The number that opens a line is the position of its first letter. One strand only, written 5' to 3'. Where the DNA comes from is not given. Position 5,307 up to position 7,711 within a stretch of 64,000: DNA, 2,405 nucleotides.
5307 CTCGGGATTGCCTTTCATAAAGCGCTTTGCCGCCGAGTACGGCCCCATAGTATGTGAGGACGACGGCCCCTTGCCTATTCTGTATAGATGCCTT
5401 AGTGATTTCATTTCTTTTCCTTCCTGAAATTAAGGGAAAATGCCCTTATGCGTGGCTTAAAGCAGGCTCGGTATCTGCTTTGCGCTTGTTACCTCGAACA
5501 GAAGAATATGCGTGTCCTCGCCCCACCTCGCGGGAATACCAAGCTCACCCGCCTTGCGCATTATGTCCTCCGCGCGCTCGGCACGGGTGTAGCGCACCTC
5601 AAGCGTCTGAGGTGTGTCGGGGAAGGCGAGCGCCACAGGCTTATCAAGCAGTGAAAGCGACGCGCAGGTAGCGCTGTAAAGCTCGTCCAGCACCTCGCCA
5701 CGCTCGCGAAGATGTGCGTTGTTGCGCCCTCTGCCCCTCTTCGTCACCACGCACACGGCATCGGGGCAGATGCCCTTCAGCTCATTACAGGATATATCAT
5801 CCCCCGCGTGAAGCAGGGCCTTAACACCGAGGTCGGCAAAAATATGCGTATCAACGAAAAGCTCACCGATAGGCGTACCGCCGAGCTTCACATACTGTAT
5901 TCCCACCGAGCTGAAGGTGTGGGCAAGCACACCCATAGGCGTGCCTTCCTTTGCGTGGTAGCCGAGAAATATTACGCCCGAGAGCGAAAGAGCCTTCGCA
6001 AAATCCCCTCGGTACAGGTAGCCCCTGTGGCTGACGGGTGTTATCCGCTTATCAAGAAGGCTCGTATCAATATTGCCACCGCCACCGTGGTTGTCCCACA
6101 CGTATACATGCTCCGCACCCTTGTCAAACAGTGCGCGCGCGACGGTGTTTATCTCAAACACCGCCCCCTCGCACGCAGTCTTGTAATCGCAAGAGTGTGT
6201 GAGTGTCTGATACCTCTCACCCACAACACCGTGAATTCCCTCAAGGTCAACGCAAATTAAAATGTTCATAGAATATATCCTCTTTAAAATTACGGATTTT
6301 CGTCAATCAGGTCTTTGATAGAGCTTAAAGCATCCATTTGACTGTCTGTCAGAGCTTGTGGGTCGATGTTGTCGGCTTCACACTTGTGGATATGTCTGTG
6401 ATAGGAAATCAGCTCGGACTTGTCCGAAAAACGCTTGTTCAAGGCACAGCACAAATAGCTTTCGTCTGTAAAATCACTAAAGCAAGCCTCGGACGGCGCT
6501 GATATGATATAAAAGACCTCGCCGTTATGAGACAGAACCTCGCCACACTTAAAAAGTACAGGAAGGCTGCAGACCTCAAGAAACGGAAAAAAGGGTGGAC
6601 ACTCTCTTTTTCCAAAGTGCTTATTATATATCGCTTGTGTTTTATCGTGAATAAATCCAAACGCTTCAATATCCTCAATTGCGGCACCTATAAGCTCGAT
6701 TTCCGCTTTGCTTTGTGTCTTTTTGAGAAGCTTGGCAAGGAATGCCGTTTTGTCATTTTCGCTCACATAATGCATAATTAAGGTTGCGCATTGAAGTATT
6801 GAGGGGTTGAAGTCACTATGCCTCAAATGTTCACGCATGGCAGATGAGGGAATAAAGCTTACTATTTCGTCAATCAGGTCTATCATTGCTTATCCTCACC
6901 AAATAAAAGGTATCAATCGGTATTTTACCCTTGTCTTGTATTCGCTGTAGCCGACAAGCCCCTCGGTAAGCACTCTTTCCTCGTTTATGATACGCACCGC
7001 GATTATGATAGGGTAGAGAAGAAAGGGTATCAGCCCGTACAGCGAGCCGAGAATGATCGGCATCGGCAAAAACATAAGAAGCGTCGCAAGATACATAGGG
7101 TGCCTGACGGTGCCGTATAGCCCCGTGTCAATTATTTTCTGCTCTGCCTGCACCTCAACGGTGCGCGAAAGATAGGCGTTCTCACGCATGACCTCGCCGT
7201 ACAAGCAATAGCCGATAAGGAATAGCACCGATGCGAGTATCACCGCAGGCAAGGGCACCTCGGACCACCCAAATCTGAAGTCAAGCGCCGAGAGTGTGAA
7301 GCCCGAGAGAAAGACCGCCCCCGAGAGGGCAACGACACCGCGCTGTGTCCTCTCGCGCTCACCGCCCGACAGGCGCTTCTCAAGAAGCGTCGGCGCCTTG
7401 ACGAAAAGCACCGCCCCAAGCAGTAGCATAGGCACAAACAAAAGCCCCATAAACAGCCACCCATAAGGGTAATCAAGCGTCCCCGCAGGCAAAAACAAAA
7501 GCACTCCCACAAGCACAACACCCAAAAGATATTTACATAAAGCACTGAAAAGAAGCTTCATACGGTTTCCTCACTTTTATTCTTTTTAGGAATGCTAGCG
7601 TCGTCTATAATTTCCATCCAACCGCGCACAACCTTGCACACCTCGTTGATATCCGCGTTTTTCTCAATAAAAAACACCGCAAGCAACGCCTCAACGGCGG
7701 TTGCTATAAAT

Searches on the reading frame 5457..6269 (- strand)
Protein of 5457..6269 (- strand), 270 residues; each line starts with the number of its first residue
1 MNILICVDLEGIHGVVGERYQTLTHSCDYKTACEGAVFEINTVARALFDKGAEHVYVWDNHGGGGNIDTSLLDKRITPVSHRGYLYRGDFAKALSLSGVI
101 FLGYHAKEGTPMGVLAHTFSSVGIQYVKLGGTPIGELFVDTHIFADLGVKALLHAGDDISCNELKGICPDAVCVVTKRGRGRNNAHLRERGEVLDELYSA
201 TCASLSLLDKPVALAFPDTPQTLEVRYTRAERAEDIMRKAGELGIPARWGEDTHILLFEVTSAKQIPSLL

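Call 3: search_protein_families(library=pfam, proteins=[window:5457-6269:-], max_evalue=0.1)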
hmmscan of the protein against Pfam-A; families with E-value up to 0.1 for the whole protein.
window:5457-6269:- (270 aa): 1 family
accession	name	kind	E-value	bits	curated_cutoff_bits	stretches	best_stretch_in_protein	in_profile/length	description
PF04951.18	Peptidase_M55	-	9e-45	153.6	25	1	1-236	1-234/264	D-aminopeptidase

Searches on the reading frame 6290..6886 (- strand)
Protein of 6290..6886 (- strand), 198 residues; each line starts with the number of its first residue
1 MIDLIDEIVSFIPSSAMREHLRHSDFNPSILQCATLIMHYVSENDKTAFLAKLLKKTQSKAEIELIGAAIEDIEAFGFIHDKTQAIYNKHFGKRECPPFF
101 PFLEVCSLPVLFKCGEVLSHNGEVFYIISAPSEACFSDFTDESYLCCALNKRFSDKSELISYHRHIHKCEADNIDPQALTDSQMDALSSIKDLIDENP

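Call 3: search_protein_families(library=pfam, proteins=[window:6290-6886:-], max_evalue=0.1)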
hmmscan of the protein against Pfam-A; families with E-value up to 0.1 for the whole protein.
window:6290-6886:- (198 aa): 0 families

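Call 4: search_protein_families(library=padloc, proteins=[window:6290-6886:-], max_evalue=0.1)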
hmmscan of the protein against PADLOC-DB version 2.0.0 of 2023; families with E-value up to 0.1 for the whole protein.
window:6290-6886:- (198 aa): 0 families

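Call 14: search_protein_families(library=ncbifam, proteins=[window:6290-6886:-], max_evalue=0.1)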
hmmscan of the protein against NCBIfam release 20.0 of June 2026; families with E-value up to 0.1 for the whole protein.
window:6290-6886:- (198 aa): 0 families

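Call 34: search_protein_families(library=phrogs, proteins=[window:6290-6886:-], max_evalue=0.01)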
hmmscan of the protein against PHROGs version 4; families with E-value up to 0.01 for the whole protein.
window:6290-6886:- (198 aa): 0 families

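Call 37: search_protein_representatives(protein=window:6290-6886:-)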
Query: 198 residues. Proteins with E-value up to 0.001 (for the whole library): 48; up to 1e-10: 30; up to 1e-30: 4. The best 48 are listed.
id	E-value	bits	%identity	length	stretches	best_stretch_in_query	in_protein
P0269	4.2e-129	444.1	100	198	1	1-198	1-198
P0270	2.0e-32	128.7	34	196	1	6-188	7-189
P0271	6.3e-32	127.1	34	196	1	6-195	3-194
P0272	1.0e-30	123.2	38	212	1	6-194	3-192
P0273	4.1e-29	117.9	33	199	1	4-196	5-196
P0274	2.1e-28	115.6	32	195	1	8-194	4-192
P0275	3.0e-28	115.1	37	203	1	4-195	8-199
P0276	3.9e-26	108.2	37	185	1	5-182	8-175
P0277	2.4e-25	105.6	44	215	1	3-175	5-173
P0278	1.8e-24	102.8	35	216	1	4-192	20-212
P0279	6.6e-24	100.9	39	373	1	7-193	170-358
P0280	2.3e-23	99.2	32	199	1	3-196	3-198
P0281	2.5e-23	99.1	38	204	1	6-194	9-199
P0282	8.3e-21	90.8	31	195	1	7-194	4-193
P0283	4.0e-20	88.6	32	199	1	7-194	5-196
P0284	8.0e-19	84.4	31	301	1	6-191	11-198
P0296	4.9e-11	59.0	31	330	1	7-193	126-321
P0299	1.5e-10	57.4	27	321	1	6-184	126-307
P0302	7.4e-10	55.1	24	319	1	7-196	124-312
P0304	2.5e-09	53.4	31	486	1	6-191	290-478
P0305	2.6e-08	50.1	30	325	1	7-190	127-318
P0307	2.4e-06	43.7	27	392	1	21-198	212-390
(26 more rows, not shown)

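Call 38: search_protein_families(library=pfam, proteins=[P0279, P0296, P0299, P0302, P0304, P0305, P0307, P0284, P0270, P0272], max_evalue=0.01)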
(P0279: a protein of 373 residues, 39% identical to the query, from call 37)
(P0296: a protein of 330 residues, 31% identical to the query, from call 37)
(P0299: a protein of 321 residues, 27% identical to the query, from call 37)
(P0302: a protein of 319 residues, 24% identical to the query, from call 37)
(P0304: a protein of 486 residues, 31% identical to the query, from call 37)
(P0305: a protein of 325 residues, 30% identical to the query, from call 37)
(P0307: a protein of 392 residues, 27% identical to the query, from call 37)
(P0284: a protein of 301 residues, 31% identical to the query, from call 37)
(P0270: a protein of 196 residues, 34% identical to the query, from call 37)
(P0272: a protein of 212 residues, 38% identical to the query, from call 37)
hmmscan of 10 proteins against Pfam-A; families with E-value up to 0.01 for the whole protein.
P0279 (373 aa): 0 families

P0296 (330 aa): 0 families

P0299 (321 aa): 0 families

P0302 (319 aa): 0 families

P0304 (486 aa): 1 family
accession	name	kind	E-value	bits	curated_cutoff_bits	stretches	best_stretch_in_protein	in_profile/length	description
PF06143.16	Baculo_11_kDa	-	0.0094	16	28.4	0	203-243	33-73/84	Baculovirus 11 kDa family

P0305 (325 aa): 0 families

P0307 (392 aa): 0 families

P0284 (301 aa): 0 families

P0270 (196 aa): 0 families

P0272 (212 aa): 0 families

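Call 68: search_solved_structures(query=A6, max_evalue=1, show_alignments=1)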
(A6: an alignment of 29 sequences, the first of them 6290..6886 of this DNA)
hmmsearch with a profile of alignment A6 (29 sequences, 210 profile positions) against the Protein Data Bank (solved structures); distinct sequences matched with E-value up to 1: 11.
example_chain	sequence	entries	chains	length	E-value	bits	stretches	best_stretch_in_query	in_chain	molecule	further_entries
7udj_H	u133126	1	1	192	0.0059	19.2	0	10-58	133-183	De novo designed helical repeat protein RPB_PEW3_R4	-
8oin_Aa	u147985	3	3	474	0.09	15.3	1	1-99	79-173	Peptide chain release factor 1, mitochondrial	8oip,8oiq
8oir_Aa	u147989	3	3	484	0.094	15.2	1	1-99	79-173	Peptide chain release factor 1, mitochondrial | Peptide chain release factor 1, mitochondrial,mtRF1(AAQ)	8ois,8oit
6am3_X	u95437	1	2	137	0.3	13.6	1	44-96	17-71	Regulator of G-protein signaling 17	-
1zv4_X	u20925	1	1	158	0.32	13.5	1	39-96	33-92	Regulator of G-protein signaling 17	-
7vsp_A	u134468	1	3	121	0.61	12.6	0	149-178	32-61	Zinc finger protein CONSTANS-LIKE 2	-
5ts2_A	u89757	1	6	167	0.72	12.4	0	23-74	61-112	Phosphopantetheine adenylyltransferase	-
7vsq_A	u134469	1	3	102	0.73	12.3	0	148-179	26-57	Zinc finger protein CONSTANS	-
3x1j_A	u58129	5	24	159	0.75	12.3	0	22-74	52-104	Phosphopantetheine adenylyltransferase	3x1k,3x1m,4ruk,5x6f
7wsj_A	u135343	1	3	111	0.86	12.1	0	148-179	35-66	Zinc finger protein CONSTANS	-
1ntc_A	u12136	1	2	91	0.92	12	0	39-83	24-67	PROTEIN (NITROGEN REGULATION PROTEIN (NTRC))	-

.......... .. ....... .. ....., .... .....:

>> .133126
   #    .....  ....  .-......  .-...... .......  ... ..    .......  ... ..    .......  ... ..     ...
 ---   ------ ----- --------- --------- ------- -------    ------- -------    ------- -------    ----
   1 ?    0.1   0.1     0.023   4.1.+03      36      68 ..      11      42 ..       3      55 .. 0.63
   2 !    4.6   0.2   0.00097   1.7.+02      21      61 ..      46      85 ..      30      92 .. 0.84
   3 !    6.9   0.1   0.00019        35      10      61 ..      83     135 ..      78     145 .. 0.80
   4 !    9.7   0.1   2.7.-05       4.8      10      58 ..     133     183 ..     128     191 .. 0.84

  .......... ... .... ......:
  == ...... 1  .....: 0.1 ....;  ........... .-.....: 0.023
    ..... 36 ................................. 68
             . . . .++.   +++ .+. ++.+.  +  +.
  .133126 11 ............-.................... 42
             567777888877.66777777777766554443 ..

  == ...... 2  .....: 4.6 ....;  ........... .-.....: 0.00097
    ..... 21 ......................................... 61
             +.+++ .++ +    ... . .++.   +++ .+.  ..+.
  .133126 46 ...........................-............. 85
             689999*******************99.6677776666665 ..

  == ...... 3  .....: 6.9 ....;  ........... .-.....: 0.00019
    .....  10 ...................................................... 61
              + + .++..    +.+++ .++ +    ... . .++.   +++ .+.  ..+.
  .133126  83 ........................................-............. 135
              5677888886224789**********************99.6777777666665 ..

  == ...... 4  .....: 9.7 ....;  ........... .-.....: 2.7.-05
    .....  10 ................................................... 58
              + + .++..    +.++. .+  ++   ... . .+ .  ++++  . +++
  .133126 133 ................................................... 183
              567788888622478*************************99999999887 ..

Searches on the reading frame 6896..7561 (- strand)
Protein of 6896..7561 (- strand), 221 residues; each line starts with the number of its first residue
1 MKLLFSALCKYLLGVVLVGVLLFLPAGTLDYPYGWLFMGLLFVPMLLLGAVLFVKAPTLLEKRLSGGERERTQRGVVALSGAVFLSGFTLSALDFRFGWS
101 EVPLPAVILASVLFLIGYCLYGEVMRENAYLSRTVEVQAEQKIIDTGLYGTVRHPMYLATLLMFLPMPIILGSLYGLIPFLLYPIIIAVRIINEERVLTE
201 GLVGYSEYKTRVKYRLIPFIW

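Call 3: search_protein_families(library=pfam, proteins=[window:6896-7561:-], max_evalue=0.1)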
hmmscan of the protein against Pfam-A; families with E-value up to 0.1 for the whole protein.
window:6896-7561:- (221 aa): 5 families
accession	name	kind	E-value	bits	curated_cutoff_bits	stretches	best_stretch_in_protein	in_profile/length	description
PF04191.18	PEMT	-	2.3e-09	38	25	1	107-199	3-99/105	Phospholipid methyltransferase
PF04140.19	ICMT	-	1.7e-06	28.8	24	1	113-199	4-94/95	Isoprenylcysteine carboxyl methyltransferase (ICMT) family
PF06966.17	DUF1295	-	0.0059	16.6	20.4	1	108-170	122-182/235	Protein of unknown function (DUF1295)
PF01222.22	ERG4_ERG24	-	0.0099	15.1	27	1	134-221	342-432/432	Ergosterol biosynthesis ERG4/ERG24 family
PF14341.11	PilX_N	-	0.05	14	25.5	1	35-73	4-41/51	PilX N-terminal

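Call 4: search_protein_families(library=padloc, proteins=[window:6896-7561:-], max_evalue=0.1)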
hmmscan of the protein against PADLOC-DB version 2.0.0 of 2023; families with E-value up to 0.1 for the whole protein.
window:6896-7561:- (221 aa): 0 families

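Call 14: search_protein_families(library=ncbifam, proteins=[window:6896-7561:-], max_evalue=0.1)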
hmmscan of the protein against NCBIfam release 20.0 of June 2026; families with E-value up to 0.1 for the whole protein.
window:6896-7561:- (221 aa): 3 families
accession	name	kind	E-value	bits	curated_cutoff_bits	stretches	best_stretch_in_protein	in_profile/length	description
NF040696.1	isopcys_mtase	equivalog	2.5e-13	50.3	160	1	100-220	68-190/190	protein-S-isoprenylcysteine O-methyltransferase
NF045656.1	MeththiolMtaseMddA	equivalog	9.6e-05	21.8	270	1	107-214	132-235/238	methanethiol S-methyltransferase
TIGR04571.1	LmtA_Leptospira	exception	0.00039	20.2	325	1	133-199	78-145/252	lipid A Kdo2 1-phosphate O-methyltransferase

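Call 34: search_protein_families(library=phrogs, proteins=[window:6896-7561:-], max_evalue=0.01)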
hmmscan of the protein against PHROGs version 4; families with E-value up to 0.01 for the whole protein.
window:6896-7561:- (221 aa): 1 family
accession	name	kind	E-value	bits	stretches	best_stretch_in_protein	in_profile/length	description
phrog_26245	-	unknown function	5.2e-10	40.6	1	92-213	9-128/131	-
